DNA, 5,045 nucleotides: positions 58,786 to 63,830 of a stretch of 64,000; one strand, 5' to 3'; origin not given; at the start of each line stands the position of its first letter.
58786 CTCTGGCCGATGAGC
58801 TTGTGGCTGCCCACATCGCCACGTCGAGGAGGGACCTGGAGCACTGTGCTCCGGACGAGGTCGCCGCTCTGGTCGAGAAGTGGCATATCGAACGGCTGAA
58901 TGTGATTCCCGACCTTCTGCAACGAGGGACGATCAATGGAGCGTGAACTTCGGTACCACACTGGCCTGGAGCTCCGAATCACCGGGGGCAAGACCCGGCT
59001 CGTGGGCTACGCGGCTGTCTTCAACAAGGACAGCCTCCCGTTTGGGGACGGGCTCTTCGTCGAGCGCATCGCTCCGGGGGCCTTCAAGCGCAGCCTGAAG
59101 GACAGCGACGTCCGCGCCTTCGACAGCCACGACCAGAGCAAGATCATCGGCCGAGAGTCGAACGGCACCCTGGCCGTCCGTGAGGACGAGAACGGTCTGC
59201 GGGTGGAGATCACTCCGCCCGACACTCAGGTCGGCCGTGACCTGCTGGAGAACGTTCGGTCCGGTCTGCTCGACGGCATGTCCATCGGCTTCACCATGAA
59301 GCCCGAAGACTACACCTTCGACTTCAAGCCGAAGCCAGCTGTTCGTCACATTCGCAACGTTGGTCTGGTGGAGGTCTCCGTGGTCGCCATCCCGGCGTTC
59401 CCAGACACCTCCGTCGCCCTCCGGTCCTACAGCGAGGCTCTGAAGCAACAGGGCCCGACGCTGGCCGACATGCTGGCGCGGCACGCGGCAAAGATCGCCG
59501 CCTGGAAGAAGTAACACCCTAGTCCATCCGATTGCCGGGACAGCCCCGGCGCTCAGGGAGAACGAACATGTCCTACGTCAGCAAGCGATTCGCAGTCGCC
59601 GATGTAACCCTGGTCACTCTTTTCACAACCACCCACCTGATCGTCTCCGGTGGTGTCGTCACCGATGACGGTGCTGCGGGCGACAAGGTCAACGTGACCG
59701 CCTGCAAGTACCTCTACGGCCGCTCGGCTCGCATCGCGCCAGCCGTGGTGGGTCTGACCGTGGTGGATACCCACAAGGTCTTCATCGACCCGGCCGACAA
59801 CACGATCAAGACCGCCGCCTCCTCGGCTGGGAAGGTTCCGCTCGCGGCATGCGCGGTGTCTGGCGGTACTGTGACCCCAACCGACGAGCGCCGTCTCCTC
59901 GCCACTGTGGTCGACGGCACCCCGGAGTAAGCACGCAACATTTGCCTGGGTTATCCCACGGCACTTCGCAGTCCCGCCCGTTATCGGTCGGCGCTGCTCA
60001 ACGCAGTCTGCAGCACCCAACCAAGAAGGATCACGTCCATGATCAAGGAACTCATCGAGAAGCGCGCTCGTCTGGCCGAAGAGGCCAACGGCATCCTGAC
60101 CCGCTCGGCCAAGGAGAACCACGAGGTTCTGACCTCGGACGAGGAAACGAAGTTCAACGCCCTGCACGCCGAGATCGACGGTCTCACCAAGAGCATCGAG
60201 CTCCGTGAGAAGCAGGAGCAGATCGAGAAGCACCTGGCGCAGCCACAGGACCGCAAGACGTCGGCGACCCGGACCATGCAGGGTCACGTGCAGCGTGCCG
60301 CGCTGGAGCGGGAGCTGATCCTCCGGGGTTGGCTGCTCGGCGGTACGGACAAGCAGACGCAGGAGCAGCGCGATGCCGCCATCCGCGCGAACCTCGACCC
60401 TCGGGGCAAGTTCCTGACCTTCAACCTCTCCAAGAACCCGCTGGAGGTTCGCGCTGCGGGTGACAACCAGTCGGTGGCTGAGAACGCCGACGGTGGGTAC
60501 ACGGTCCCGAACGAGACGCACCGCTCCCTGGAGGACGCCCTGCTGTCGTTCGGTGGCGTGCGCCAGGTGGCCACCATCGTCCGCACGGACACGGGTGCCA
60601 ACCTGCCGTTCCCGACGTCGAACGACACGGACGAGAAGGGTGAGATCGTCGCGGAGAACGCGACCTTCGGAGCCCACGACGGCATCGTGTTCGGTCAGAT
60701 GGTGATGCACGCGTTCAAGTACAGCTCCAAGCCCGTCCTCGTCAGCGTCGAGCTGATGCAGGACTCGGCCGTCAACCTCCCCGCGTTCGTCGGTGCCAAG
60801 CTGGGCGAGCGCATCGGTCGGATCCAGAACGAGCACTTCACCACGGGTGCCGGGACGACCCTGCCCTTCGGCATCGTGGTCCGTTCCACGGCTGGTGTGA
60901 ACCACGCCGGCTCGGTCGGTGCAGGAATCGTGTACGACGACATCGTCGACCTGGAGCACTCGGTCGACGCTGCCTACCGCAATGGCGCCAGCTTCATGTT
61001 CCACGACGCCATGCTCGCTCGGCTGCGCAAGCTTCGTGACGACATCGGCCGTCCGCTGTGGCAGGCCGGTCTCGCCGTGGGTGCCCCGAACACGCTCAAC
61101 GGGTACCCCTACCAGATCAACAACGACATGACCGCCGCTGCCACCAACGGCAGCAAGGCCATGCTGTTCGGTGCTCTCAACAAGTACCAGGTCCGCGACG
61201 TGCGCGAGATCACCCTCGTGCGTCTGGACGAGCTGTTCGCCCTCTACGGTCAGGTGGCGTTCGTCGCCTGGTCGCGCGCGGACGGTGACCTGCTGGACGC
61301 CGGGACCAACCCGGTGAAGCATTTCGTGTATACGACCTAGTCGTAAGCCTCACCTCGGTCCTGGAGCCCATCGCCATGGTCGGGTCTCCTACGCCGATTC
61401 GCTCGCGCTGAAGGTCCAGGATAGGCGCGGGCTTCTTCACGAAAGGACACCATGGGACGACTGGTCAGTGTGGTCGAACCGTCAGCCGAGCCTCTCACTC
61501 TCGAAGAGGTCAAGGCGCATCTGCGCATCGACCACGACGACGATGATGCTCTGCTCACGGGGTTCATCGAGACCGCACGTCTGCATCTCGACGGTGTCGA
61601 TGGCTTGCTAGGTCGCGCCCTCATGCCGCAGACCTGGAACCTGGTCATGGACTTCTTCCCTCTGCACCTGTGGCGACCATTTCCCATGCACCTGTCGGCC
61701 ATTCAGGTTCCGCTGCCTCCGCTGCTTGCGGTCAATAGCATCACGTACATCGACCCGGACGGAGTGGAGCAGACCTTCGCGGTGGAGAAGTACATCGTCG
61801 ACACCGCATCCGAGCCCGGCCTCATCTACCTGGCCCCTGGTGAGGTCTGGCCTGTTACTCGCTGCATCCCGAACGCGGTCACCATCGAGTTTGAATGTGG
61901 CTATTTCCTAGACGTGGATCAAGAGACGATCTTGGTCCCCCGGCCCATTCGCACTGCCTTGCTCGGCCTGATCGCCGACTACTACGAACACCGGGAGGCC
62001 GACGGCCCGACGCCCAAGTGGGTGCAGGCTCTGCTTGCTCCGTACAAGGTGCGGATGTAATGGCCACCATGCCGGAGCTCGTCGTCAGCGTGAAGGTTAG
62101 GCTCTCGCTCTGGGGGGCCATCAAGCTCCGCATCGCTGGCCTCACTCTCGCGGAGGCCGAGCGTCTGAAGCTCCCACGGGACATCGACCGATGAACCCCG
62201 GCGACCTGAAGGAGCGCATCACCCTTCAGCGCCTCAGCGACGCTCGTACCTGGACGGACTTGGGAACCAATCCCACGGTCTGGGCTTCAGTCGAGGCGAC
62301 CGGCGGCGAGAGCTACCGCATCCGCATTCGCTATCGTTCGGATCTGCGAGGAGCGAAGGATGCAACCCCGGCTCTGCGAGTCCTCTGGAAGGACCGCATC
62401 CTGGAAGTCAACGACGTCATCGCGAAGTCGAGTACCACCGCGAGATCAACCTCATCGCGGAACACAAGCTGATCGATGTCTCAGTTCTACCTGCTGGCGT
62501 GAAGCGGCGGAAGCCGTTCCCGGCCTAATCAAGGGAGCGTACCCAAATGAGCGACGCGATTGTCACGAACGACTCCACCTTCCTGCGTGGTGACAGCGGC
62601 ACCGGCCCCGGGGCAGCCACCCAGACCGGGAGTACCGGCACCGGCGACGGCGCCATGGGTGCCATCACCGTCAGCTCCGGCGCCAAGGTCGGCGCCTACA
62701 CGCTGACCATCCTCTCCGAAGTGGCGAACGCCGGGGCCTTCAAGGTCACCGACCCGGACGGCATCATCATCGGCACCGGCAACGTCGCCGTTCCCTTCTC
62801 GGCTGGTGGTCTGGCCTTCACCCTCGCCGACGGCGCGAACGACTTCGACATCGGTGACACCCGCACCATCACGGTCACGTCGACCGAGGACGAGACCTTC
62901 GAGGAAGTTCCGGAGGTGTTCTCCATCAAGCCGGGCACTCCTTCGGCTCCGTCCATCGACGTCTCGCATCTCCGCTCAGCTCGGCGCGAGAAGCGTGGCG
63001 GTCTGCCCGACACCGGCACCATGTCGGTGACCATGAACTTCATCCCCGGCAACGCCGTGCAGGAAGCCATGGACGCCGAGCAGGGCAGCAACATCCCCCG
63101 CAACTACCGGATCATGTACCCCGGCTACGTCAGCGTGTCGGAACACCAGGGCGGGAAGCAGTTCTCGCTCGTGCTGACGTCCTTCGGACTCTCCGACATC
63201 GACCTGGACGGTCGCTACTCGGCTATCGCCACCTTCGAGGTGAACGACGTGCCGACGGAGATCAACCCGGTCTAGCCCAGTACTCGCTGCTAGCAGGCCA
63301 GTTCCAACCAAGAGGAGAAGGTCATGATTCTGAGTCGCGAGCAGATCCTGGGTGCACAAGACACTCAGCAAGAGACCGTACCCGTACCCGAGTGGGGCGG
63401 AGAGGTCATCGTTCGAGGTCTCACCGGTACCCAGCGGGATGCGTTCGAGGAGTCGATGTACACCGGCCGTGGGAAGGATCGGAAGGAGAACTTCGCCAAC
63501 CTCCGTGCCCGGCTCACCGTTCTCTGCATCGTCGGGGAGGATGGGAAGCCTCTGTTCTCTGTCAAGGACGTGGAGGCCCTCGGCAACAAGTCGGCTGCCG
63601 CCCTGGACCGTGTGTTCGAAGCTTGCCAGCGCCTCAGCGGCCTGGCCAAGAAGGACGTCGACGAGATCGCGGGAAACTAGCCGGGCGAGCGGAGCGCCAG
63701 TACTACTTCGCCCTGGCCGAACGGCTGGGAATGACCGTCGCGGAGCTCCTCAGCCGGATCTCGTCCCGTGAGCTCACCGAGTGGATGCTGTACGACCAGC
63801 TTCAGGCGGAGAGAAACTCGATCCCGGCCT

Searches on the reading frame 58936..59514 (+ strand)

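Call 50: search_protein_families(library=phrogs, proteins=[window:58936-59514:+], max_evalue=0.001)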
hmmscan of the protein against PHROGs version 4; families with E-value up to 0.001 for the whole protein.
window:58936-59514:+ (192 aa): 11 families
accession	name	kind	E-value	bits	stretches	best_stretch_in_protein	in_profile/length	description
phrog_80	-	head and packaging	9.6e-51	174.7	1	14-171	227-386/607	head maturation protease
phrog_2263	-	head and packaging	6e-27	95.7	1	21-176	40-190/551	major head protein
phrog_13042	-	head and packaging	1.1e-21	78.5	1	12-170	24-180/386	major head protein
phrog_9644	-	head and packaging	1.9e-18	67.9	1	22-171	165-315/341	head maturation protease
phrog_36211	-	head and packaging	3.5e-16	60.2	1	40-164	40-165/378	head maturation protease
phrog_37668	-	head and packaging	7.3e-14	52.6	1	37-164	38-167/313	head maturation protease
phrog_617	-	head and packaging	2.6e-09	37.5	1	45-172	47-170/626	major head protein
phrog_7053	-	head and packaging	8.7e-08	33.1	1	22-171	39-197/390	head maturation protease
phrog_10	-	head and packaging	5.3e-06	26.7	1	17-128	19-132/752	major head protein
phrog_3244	-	head and packaging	0.00065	20.5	0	45-161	52-178/326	head maturation protease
phrog_4523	-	head and packaging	0.00091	19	0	59-168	72-178/644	major head and protease protein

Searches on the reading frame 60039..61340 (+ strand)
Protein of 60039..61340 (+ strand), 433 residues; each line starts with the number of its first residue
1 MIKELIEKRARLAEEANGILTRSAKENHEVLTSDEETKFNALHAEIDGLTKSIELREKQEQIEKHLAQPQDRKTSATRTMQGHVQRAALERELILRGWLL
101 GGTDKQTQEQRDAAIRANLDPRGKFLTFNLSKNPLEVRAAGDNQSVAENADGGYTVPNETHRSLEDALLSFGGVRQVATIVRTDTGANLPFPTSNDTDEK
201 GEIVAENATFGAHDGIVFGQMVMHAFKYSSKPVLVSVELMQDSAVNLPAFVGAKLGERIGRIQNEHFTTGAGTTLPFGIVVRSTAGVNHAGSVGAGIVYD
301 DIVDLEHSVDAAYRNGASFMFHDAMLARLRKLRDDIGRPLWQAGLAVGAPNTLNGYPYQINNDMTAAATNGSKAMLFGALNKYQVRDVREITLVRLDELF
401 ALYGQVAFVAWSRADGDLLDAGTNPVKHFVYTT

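Call 50: search_protein_families(library=phrogs, proteins=[window:60039-61340:+], max_evalue=0.001)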
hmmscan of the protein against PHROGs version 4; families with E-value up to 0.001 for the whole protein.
window:60039-61340:+ (433 aa): 4 families
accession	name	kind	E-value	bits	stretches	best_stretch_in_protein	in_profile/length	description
phrog_10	-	head and packaging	1.5e-64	220.2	1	2-421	265-627/752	major head protein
phrog_15928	-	head and packaging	1.3e-23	85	1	240-420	2-170/185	major head protein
phrog_617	-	head and packaging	1.8e-13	51.2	1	7-379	208-567/626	major head protein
phrog_17162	-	unknown function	1.3e-11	45.6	1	348-420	2-73/85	-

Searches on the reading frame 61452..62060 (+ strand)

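Call 50: search_protein_families(library=phrogs, proteins=[window:61452-62060:+], max_evalue=0.001)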
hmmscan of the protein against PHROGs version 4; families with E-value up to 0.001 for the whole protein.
window:61452-62060:+ (202 aa): 2 families
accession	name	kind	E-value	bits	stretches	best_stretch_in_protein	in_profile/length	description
phrog_442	-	connector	7.3e-26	92.1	1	3-200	76-262/270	head-tail adaptor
phrog_40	-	connector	4.6e-20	72.9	2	13-45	40-72/201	head-tail adaptor Ad1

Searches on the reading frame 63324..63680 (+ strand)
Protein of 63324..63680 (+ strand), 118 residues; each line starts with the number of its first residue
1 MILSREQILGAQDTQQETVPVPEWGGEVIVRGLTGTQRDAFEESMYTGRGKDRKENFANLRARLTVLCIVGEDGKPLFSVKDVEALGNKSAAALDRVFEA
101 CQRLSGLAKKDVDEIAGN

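Call 49: find_encoding_contigs(protein=window:63324-63680:+, flank=10000, max_places=2)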
Protein window:63324-63680:+ (118 aa): 2 contigs read that carry it; 1 place shown.
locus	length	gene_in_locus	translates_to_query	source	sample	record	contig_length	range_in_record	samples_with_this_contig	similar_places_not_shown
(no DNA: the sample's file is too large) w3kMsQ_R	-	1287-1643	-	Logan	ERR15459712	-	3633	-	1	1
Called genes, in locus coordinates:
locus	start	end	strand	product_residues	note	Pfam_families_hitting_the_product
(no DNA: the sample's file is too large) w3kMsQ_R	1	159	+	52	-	?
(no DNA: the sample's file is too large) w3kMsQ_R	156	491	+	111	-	PF05521:Phage_HCP (weak)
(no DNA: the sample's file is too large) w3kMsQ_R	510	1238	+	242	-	PF16460:Phage_TTP_11 (faint), PF16461:Phage_TTP_12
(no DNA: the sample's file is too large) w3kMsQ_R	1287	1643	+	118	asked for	PF06222:Phage_TAC_1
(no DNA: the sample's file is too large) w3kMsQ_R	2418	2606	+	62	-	-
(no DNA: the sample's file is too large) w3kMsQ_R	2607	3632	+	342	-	?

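Call 50: search_protein_families(library=phrogs, proteins=[window:63324-63680:+], max_evalue=0.001)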
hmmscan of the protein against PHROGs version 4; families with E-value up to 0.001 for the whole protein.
window:63324-63680:+ (118 aa): 2 families
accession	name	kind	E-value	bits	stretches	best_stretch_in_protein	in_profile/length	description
phrog_344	-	tail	1.8e-28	100.3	1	2-116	10-125/137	tail assembly chaperone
phrog_14766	-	tail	0.00025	21.6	1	16-109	18-118/224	tail protein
